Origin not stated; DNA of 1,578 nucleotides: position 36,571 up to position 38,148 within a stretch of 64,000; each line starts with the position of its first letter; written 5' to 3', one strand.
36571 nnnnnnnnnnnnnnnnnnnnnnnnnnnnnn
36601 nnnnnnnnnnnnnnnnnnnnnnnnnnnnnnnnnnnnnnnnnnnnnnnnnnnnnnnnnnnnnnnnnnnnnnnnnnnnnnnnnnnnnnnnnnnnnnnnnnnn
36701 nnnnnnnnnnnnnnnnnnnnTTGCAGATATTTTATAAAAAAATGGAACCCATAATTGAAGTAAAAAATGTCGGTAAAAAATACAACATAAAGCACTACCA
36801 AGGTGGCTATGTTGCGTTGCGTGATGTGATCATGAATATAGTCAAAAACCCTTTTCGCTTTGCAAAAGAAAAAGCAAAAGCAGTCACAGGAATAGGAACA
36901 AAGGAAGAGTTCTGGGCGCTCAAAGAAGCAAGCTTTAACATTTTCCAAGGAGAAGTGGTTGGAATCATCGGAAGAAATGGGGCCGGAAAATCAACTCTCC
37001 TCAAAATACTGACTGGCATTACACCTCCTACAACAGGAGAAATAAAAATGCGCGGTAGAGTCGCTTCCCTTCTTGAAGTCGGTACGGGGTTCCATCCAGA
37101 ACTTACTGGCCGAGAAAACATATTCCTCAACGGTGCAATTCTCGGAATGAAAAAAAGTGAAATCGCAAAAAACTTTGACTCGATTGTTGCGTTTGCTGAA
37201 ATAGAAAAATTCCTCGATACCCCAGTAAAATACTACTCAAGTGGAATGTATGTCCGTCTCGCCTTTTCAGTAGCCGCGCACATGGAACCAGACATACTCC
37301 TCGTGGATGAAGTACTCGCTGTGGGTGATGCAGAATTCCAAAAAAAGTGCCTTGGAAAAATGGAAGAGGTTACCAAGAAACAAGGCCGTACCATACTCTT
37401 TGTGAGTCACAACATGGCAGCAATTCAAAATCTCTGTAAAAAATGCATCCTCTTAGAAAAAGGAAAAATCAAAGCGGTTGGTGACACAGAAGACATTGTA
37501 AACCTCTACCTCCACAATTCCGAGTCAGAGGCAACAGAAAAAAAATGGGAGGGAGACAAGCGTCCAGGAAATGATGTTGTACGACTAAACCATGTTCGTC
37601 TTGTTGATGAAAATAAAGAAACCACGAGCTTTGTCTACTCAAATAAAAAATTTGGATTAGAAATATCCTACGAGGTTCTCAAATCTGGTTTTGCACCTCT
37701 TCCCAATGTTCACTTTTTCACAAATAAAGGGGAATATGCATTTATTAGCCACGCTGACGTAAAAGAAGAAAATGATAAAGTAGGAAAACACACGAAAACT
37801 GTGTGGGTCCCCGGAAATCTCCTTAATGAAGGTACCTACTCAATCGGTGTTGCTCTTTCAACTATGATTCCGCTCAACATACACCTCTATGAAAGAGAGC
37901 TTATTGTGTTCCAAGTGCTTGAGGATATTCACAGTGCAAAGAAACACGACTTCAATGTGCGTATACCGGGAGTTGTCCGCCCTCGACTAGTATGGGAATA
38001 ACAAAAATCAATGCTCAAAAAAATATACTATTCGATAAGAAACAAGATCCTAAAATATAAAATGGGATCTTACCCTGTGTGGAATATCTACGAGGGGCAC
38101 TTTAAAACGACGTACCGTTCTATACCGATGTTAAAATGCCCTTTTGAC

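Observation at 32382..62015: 30-kb ABC-transporter-dependent glycan locus for a heavily methylated, L-sugar-rich surface polymer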

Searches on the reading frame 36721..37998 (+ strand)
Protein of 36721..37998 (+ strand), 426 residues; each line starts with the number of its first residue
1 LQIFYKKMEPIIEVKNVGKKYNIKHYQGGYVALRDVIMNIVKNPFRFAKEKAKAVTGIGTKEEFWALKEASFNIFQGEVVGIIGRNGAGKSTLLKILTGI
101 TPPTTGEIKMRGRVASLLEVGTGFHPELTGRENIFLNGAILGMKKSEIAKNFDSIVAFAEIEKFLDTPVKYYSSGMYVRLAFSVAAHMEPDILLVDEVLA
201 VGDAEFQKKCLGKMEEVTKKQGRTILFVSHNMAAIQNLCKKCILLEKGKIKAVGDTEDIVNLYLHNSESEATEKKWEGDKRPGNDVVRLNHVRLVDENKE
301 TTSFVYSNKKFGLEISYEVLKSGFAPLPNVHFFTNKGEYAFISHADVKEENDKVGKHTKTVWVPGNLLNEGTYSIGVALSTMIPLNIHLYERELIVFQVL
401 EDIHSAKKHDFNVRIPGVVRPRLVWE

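Call 3: search_protein_families(library=pfam, proteins=[window:36721-37998:+])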
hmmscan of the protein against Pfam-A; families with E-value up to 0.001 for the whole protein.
window:36721-37998:+ (426 aa): 3 families
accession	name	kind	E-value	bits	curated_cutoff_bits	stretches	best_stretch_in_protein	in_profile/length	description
PF00005.33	ABC_tran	-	2.5e-22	80.4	25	1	67-198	1-135/137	ABC transporter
PF14524.12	Wzt_C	-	7e-08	33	30.4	1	280-400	3-130/143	Wzt C-terminal domain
PF13304.12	AAA_21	-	0.00057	20.5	27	0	80-98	2-20/304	AAA domain, putative AbiEii toxin, Type IV TA system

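Call 15: find_related_loci(query=window:36721-37998:+, collection=genome_contigs, flank=10000)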
Query window:36721-37998:+ (426 aa) in genome_contigs; peptide patterns used: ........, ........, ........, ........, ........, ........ (x = any residue, [..] = any of these).
599 stretches matched a pattern (row limit reached: there are more); 593 encode a relative of the query (tblastn E <= 1e-3); the best 80 are kept; 80 distinct loci.
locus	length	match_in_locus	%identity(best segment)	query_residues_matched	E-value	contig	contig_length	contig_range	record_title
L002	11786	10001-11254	70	8-425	0e+0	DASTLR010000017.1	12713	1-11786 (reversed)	MAG TPA_asm: Candidatus Paceibacterota bacterium isolate SMAG_U3078 k141_298447, whole genome shotgun sequence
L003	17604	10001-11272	67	3-426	0e+0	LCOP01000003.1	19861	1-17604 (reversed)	MAG: Parcubacteria group bacterium GW2011_GWA1_47_8 UY07_C0003, whole genome shotgun sequence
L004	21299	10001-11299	68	1-425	0e+0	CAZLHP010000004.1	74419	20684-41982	MAG TPA_asm: uncultured Candidatus Saccharibacteria bacterium isolate SRP286056_co1_109 genome assembly, contig: NODE_29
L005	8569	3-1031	74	83-425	0e+0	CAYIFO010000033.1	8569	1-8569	MAG TPA_asm: uncultured Candidatus Saccharibacteria bacterium isolate ERP119705_co18_164 genome assembly, contig: NODE_1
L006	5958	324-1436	64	6-379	6e-150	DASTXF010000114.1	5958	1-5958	MAG TPA_asm: Candidatus Paceibacterota bacterium isolate SMAG_U2407 k141_1089119, whole genome shotgun sequence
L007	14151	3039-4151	59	8-379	3e-141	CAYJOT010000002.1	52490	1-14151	MAG TPA_asm: uncultured Candidatus Saccharibacteria bacterium isolate ERP125453_co1_108 genome assembly, contig: NODE_43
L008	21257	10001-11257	54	4-426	3e-141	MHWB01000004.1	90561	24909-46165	MAG: Candidatus Zambryskibacteria bacterium RIFCSPLOWO2_01_FULL_39_39 rifcsplowo2_01_scaffold_1701, whole genome shotgun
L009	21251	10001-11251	53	11-426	2e-140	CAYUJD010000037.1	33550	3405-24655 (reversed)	MAG TPA_asm: uncultured Chitinophaga sp. isolate binchicken_co274_3 genome assembly, contig: NODE_3365_length_33550_cov_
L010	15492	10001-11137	60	2-379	6e-140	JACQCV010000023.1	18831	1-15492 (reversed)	MAG: Candidatus Vogelbacteria bacterium isolate NC_groundwater_977_Pr1_S-0.2um_41_15 Montesol18-Sp2_coassembly_scaffold_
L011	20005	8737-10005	48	3-425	2e-134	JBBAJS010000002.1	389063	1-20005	MAG: Sediminibacterium sp. isolate EUL_017 ctg2-EUL_017, whole genome shotgun sequence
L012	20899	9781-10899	54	51-425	1e-133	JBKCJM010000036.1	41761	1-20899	MAG: Cyclobacteriaceae bacterium isolate samp_506_metabat2_24 samp_506_662742, whole genome shotgun sequence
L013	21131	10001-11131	56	6-380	3e-133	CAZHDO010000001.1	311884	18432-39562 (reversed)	MAG TPA_asm: uncultured Candidatus Saccharibacteria bacterium isolate SRP284006_co1_584 genome assembly, contig: NODE_12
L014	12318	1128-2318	54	11-421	2e-133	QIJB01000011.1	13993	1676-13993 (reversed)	MAG: Candidatus Campbellbacteria bacterium isolate SZUA-82 Ga0063293_10004639, whole genome shotgun sequence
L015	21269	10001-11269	48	5-426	8e-133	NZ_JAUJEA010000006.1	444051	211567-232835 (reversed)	Splendidivirga corallicola strain BMA10 NAEMHLCP_6, whole genome shotgun sequence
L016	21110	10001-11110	57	9-379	9e-133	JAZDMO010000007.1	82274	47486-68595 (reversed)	MAG: Patescibacteria group bacterium isolate MEGAHIT-group-0.66 k141_12927541, whole genome shotgun sequence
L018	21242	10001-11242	53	9-426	3e-131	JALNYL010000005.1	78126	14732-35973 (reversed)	MAG: Candidatus Paceibacterota bacterium isolate SO_2017_GW1 bin 158 NODE_1939_length_78126_cov_1.658906_OW334_2017, who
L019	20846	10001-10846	71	9-289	7e-131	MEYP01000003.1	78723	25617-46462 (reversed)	MAG: Candidatus Azambacteria bacterium RIFCSPHIGHO2_02_FULL_52_12 rifcsphigho2_02_scaffold_1199, whole genome shotgun se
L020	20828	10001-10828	73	1-277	3e-130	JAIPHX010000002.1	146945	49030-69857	MAG: Candidatus Paceibacterota bacterium isolate Tobar12.5m-G39 Tobar12-5m-C79, whole genome shotgun sequence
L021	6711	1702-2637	66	8-319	2e-130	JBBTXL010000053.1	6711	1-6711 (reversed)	MAG: Patescibacteria group bacterium isolate H51-bin158_1 H51_bin158_1_000000000053, whole genome shotgun sequence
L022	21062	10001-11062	57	11-375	3e-128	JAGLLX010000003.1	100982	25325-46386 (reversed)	MAG: Candidatus Paceibacterota bacterium isolate RS_5_36 ROV157_5.bin.36.fa_3, whole genome shotgun sequence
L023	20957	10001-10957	65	8-315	2e-127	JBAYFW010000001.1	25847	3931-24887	MAG: Candidatus Paceibacterota bacterium isolate SO_2016_GW1_110 scaffold03335_OW334_2016, whole genome shotgun sequence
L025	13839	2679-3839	54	4-401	4e-125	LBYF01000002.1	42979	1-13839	MAG: Parcubacteria group bacterium GW2011_GWA2_40_14 UT81_C0002, whole genome shotgun sequence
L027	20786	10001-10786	71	10-271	1e-124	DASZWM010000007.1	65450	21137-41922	MAG TPA_asm: Candidatus Paceibacterota bacterium isolate SMAG_U6157 k141_44386, whole genome shotgun sequence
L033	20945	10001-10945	61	4-319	3e-118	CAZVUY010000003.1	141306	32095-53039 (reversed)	MAG TPA_asm: uncultured Candidatus Saccharibacteria bacterium isolate SRP300315_co1_63 genome assembly, contig: NODE_50_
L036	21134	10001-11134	56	8-381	5e-123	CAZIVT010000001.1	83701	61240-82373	MAG TPA_asm: uncultured Candidatus Saccharibacteria bacterium isolate SRP300315_co1_71 genome assembly, contig: NODE_149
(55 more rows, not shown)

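Call 16: find_homologous_proteins(query=window:36721-37998:+)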
Query window:36721-37998:+ (426 aa): 8000 proteins with E <= 0.001 among 8000 candidates; the best 120 are listed.
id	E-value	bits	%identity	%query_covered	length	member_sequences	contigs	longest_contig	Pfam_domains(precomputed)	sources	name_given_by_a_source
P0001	4.8e-283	956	100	100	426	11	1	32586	PF14524.13,PF00005.34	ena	-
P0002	7.0e-272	919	97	98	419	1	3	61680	PF14524.13,PF00005.34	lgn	-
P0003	2.0e-271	918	97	98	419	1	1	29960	PF14524.13,PF00005.34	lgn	-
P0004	6.8e-271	916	97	98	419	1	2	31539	PF14524.13,PF00005.34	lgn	-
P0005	1.5e-217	740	77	98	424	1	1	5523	PF14524.13,PF00005.34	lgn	-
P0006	1.4e-215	734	75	98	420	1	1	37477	PF14524.13,PF00005.34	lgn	-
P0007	2.2e-215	733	74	98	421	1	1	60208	PF14524.13,PF00005.34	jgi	-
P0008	8.7e-211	718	74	98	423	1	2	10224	PF14524.13,PF00005.34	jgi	jgi:lipopolysaccharide transport system ATP-binding protein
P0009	2.9e-210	716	75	98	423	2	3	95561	PF00005.34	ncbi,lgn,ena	-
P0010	1.5e-209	714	73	98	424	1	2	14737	PF14524.13,PF00005.34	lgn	-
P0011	3.6e-208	710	74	98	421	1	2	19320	PF14524.13,PF00005.34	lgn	-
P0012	9.1e-206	702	73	98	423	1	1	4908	PF14524.13,PF00005.34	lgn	-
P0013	1.5e-205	701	73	98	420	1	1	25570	PF14524.13,PF00005.34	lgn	-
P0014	2.0e-205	701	72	98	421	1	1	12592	PF14524.13,PF00005.34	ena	-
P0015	9.2e-205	698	72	98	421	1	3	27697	PF14524.13,PF00005.34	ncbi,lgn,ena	ncbi:MAG: ABC transporter ATP-binding protein [Patescibacteria group bacterium]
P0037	4.6e-191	653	67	98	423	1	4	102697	PF14524.13,PF00005.34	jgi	jgi:lipopolysaccharide transport system ATP-binding protein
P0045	8.7e-190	649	69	98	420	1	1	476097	PF14524.13,PF00005.34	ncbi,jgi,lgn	ncbi:MAG: ABC transporter ATP-binding protein [Candidatus Paceibacterota bacterium]|jgi:lipopolysacc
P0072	1.2e-160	553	61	98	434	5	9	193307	PF00005.34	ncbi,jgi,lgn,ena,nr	ncbi:ATP-binding cassette domain-containing protein [Candidatus Falkowbacteria bacterium]|nr:ATP-bin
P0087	1.9e-148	513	66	86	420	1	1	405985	PF14524.13,PF00005.34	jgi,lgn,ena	-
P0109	1.1e-140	487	58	97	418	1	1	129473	PF00005.34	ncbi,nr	ncbi:MAG TPA: ABC transporter ATP-binding protein [Candidatus Paceibacterota bacterium]|nr:ABC trans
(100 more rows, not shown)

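Call 21: search_protein_families(library=ncbifam, proteins=[window:36721-37998:+], max_evalue=0.00001)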
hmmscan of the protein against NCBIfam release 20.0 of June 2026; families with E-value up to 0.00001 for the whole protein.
window:36721-37998:+ (426 aa): 179 families (the best 25 are shown)
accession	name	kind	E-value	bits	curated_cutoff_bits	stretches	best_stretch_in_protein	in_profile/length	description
NF010065.0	PRK13545.1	equivalog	9.3e-63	212.7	538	1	62-299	35-270/549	teichoic acids export protein ATP-binding subunit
NF010066.0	PRK13546.1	equivalog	6.1e-55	186.4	320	1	45-264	17-235/264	teichoic acids export ABC transporter ATP-binding subunit TagH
NF050108.1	galactan_ABC_ATP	equivalog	8.3e-55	185.6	400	1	64-263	42-240/244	galactan export ABC transporter ATP-binding subunit Wzt/RfbE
TIGR01188.1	drrA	subfamily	1.6e-33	116.3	312.45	1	62-261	4-213/302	daunorubicin resistance ABC transporter, ATP-binding protein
TIGR04521.1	ECF_ATPase_2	equivalog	1.6e-29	102.9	330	2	133-261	105-234/279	energy-coupling factor transporter ATPase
NF010059.0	PRK13536.1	equivalog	2.9e-26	92.1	549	1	67-261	59-263/342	nodulation factor ABC transporter ATP-binding protein NodI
TIGR04520.1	ECF_ATPase_1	equivalog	4.7e-26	91.8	315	2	141-261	106-225/269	energy-coupling factor transporter ATPase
TIGR02142.1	modC_ABC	equivalog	3.8e-25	88.9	285.05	1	71-261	17-221/353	molybdenum ABC transporter ATP-binding protein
NF040933.2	ABC_arch_GlcV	equivalog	3.8e-25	88.5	450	1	61-261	16-231/357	glucose ABC transporter ATP-binding protein GlcV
TIGR01288.1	nodI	equivalog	4.2e-25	88.4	424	1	68-264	21-227/303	nodulation factor ABC transporter ATP-binding protein NodI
TIGR00968.1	3a0106s01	subfamily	4.5e-25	88.5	342.75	1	63-260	12-219/237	sulfate ABC transporter ATP-binding protein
NF010060.0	PRK13537.1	equivalog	9.1e-25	87.2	521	1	68-260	32-234/314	nodulation factor ABC transporter ATP-binding protein NodI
NF008355.0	PRK11144.1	equivalog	4e-24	85.2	434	1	76-261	23-218/353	molybdenum ABC transporter ATP-binding protein ModC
NF033858.1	ABC2_perm_RbbA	equivalog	1.2e-23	83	1050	1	62-262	277-487/909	ribosome-associated ATPase/putative transporter RbbA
TIGR03740.1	galliderm_ABC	subfamily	3.1e-23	82.6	309.75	1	66-256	15-208/223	lantibiotic protection ABC transporter ATP-binding subunit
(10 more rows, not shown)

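Call 28: search_protein_families(library=pfam, proteins=[L004:10001-11314:+, L004:11296-12006:+, L004:11880-12677:+, L004:14440-15480:+], max_evalue=0.01)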
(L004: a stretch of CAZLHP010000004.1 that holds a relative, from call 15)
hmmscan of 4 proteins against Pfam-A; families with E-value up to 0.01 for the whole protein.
L004:10001-11314:+ (438 aa): 7 families
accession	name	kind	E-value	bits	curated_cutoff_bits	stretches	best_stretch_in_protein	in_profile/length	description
PF00005.33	ABC_tran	-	2e-22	80.7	25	1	67-198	1-135/137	ABC transporter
PF14524.12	Wzt_C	-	2.4e-06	28.1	30.4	1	283-407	5-131/143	Wzt C-terminal domain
PF13304.12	AAA_21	-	0.00065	20.3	27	1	80-98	2-20/304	AAA domain, putative AbiEii toxin, Type IV TA system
PF13476.12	AAA_23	-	0.0012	19.9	27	1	75-99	17-41/201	AAA domain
PF13555.12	AAA_29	-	0.0064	16.6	27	0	77-94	23-39/61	P-loop containing region of AAA domain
PF01926.29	MMR_HSR1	-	0.0081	16.7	21.9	0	80-100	2-22/113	50S ribosome-binding GTPase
PF03193.22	RsgA_GTPase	-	0.0092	16.3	30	0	73-110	102-139/174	RsgA GTPase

L004:11296-12006:+ (237 aa): 15 families
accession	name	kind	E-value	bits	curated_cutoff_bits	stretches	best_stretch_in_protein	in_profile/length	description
PF13649.12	Methyltransf_25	-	5.9e-17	62.6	27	1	71-161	3-97/97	Methyltransferase domain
PF08241.18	Methyltransf_11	-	4.7e-16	59.6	21.2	1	71-165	2-95/95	Methyltransferase domain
PF13489.12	Methyltransf_23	-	1.3e-14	54.7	27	1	63-203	20-160/164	Methyltransferase domain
PF13847.12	Methyltransf_31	-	4e-14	53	27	1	64-181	2-125/145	Methyltransferase domain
PF08242.18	Methyltransf_12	-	4.3e-11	43.8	30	1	71-162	2-97/98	Methyltransferase domain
PF05175.20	MTS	-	3.9e-08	33.6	23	1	61-172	25-145/170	Methyltransferase small domain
PF00398.26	RrnaAD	-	1.7e-07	31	24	1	59-128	24-93/263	Ribosomal RNA adenine dimethylase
PF05401.17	NodS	-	3e-06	27.6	24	1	68-168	46-147/201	Nodulation protein S (NodS)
PF02353.26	CMAS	-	3.1e-06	27.1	27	1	55-177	50-176/273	Mycolic acid cyclopropane synthetase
PF01209.24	Ubie_methyltran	-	2.7e-05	24.1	20.1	1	62-164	44-150/233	ubiE/COQ5 methyltransferase family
PF03848.20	TehB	-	5.3e-05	23.2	20.4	1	69-167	34-134/193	Tellurite resistance protein TehB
PF01728.25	FtsJ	-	0.00026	21.4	24.1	1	62-131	17-86/181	FtsJ-like methyltransferase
PF03721.20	UDPG_MGDP_dh_N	-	0.0016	18.5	27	1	80-146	16-79/187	UDP-glucose/GDP-mannose dehydrogenase family, NAD binding domain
PF06325.19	PrmA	-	0.0051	16.8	22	1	60-196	156-288/296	Ribosomal protein L11 methyltransferase (PrmA)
PF02390.23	Methyltransf_4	-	0.007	16.3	24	0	67-123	3-63/173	Putative methyltransferase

L004:11880-12677:+ (266 aa): 2 families
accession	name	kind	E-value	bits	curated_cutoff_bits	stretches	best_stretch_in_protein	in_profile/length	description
PF04989.18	RMNT_CmcI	-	3.3e-30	105.8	23.2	1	80-265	6-206/206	Rhamnosyl O-methyltransferase/CmcI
PF13578.12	Methyltransf_24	-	0.00012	23.3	26.3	1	111-210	1-104/105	Methyltransferase domain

L004:14440-15480:+ (347 aa): 2 families
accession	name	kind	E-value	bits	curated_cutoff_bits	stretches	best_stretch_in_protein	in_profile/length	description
PF01757.29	Acyl_transf_3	-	2.5e-35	122.5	31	1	20-325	4-324/326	Acyltransferase domain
PF22570.1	LiaF-TM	-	0.0025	19.1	27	1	54-154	4-96/98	LiaF transmembrane domain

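Call 35: find_encoding_contigs(protein=P0007, flank=7000, max_places=1)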
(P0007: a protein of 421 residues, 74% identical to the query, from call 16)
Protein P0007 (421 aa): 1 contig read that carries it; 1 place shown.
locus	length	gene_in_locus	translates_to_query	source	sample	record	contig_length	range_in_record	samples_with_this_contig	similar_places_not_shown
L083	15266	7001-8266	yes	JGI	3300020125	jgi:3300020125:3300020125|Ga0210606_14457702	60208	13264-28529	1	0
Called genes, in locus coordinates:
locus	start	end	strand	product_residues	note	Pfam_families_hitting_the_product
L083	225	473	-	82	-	-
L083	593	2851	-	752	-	PF04932:Wzy_C, PF13432:TPR_16 (faint), PF23914:TPR_CcmH_CycH (faint), PF13428:TPR_14 (faint), PF07719:TPR_2 (faint), PF13174:TPR_6 (faint), PF13181:TPR_8 (faint), PF14559:TPR_19, +1 more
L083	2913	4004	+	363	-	PF04321:RmlD_sub_bind (weak), PF01370:Epimerase, PF02719:Polysacc_synt_2 (weak), PF16363:GDP_Man_Dehyd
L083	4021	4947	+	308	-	PF01370:Epimerase, PF04321:RmlD_sub_bind (weak), PF16363:GDP_Man_Dehyd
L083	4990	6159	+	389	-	PF01041:DegT_DnrJ_EryC1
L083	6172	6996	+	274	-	PF01061:ABC2_membrane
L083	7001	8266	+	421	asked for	PF00005:ABC_tran, PF14524:Wzt_C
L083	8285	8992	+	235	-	PF04989:RMNT_CmcI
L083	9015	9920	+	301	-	PF00535:Glycos_transf_2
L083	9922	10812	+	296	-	PF01531:Glyco_transf_11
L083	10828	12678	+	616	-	PF12481:DUF3700 (weak), PF13522:GATase_6, PF13537:GATase_7, PF00733:Asn_synthase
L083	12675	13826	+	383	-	PF00534:Glycos_transf_1, PF13692:Glyco_trans_1_4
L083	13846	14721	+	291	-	PF00535:Glycos_transf_2, PF10111:Glyco_tranf_2_2, PF13641:Glyco_tranf_2_3 (weak)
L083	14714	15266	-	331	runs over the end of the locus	PF01073:3Beta_HSD, PF01370:Epimerase, PF02719:Polysacc_synt_2 (faint), PF04321:RmlD_sub_bind, PF16363:GDP_Man_Dehyd, PF07993:NAD_binding_4 (weak)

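Call 36: find_encoding_contigs(protein=P0009, flank=7000, max_places=1)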
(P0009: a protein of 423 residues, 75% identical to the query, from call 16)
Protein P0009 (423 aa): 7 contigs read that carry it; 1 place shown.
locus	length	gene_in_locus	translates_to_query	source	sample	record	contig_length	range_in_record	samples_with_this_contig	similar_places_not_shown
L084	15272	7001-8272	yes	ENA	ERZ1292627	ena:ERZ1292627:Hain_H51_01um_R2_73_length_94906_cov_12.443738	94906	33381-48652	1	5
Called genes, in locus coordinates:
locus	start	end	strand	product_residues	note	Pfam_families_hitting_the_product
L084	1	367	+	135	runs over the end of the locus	-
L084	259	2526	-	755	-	PF04932:Wzy_C, PF13428:TPR_14 (faint), PF14559:TPR_19 (faint), PF13181:TPR_8 (faint), PF14561:TPR_20 (faint)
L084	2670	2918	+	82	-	PF12728:HTH_17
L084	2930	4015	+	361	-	PF04321:RmlD_sub_bind (weak), PF01370:Epimerase, PF16363:GDP_Man_Dehyd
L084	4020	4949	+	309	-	PF01370:Epimerase, PF04321:RmlD_sub_bind (weak), PF16363:GDP_Man_Dehyd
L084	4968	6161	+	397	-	PF01041:DegT_DnrJ_EryC1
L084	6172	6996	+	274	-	PF01061:ABC2_membrane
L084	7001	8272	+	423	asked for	PF00005:ABC_tran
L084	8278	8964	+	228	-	PF04989:RMNT_CmcI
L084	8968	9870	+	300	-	PF00535:Glycos_transf_2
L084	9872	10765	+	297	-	PF01531:Glyco_transf_11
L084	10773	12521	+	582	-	PF13522:GATase_6, PF13537:GATase_7, PF00733:Asn_synthase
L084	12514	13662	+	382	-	PF00534:Glycos_transf_1, PF13692:Glyco_trans_1_4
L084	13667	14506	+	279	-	PF00535:Glycos_transf_2, PF10111:Glyco_tranf_2_2, PF13641:Glyco_tranf_2_3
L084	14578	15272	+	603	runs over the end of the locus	PF02310:B12-binding, PF04055:Radical_SAM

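Call 37: find_encoding_contigs(protein=P0037, flank=7000, max_places=1)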
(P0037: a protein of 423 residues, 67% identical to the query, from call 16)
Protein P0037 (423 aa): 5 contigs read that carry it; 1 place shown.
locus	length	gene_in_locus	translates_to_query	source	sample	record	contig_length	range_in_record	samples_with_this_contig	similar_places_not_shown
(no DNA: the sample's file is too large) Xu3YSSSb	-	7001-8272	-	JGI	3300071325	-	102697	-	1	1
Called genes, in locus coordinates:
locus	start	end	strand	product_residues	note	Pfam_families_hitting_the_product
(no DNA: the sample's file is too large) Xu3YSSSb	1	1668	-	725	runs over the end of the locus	PF04932:Wzy_C, PF00515:TPR_1 (faint), PF07719:TPR_2 (faint), PF13181:TPR_8 (faint), PF13428:TPR_14 (faint), PF23914:TPR_CcmH_CycH (weak), PF13432:TPR_16 (weak), PF14559:TPR_19 (weak), +3 more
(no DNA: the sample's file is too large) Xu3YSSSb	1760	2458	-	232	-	-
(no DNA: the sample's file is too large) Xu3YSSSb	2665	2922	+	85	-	PF12728:HTH_17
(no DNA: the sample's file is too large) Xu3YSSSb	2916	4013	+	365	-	PF01370:Epimerase, PF04321:RmlD_sub_bind (weak), PF16363:GDP_Man_Dehyd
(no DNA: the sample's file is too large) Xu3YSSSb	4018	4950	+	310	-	PF01370:Epimerase, PF04321:RmlD_sub_bind (weak), PF16363:GDP_Man_Dehyd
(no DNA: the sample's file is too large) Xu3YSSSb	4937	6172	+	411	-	PF01041:DegT_DnrJ_EryC1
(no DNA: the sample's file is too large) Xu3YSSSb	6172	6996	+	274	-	PF01061:ABC2_membrane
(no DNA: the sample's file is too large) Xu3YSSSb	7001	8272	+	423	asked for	PF00005:ABC_tran, PF14524:Wzt_C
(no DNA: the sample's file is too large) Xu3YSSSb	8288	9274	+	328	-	-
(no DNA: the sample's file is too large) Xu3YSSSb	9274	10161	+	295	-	PF01531:Glyco_transf_11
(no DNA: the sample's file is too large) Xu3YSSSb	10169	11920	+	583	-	PF13522:GATase_6, PF13537:GATase_7, PF12481:DUF3700 (weak), PF00733:Asn_synthase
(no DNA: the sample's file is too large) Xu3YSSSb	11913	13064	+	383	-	PF00534:Glycos_transf_1, PF13692:Glyco_trans_1_4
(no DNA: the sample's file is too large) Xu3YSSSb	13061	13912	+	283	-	PF00535:Glycos_transf_2, PF10111:Glyco_tranf_2_2, PF13641:Glyco_tranf_2_3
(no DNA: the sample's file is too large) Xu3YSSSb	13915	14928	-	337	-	PF01073:3Beta_HSD, PF01370:Epimerase, PF02719:Polysacc_synt_2 (faint), PF04321:RmlD_sub_bind, PF16363:GDP_Man_Dehyd, PF07993:NAD_binding_4 (weak)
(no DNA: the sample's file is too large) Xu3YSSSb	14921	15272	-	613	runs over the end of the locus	PF02776:TPP_enzyme_N, PF00205:TPP_enzyme_M, PF02775:TPP_enzyme_C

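Call 38: find_encoding_contigs(protein=P0045, flank=7000, max_places=1)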
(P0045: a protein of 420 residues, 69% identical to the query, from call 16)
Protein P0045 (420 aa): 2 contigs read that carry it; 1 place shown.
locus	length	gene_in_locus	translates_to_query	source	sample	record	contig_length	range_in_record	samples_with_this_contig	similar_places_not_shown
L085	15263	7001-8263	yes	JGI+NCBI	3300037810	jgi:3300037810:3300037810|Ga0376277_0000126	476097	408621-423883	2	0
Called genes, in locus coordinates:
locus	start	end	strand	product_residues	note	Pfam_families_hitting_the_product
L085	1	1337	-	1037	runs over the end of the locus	PF00932:LTD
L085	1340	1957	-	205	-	-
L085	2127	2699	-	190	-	PF20803:PaaX_M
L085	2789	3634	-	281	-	PF01467:CTP_transf_like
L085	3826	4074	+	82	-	PF12728:HTH_17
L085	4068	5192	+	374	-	PF01370:Epimerase, PF04321:RmlD_sub_bind (weak), PF16363:GDP_Man_Dehyd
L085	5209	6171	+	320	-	PF01370:Epimerase, PF04321:RmlD_sub_bind, PF16363:GDP_Man_Dehyd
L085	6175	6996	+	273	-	PF01061:ABC2_membrane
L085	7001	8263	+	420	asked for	PF00005:ABC_tran, PF14524:Wzt_C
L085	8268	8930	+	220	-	PF04989:RMNT_CmcI, PF13578:Methyltransf_24 (weak)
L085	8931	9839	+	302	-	PF00535:Glycos_transf_2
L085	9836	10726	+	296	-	PF01531:Glyco_transf_11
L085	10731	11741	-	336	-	PF01073:3Beta_HSD, PF01370:Epimerase, PF02719:Polysacc_synt_2, PF04321:RmlD_sub_bind, PF16363:GDP_Man_Dehyd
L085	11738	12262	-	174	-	PF00908:dTDP_sugar_isom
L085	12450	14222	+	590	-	PF13522:GATase_6, PF13537:GATase_7, PF00733:Asn_synthase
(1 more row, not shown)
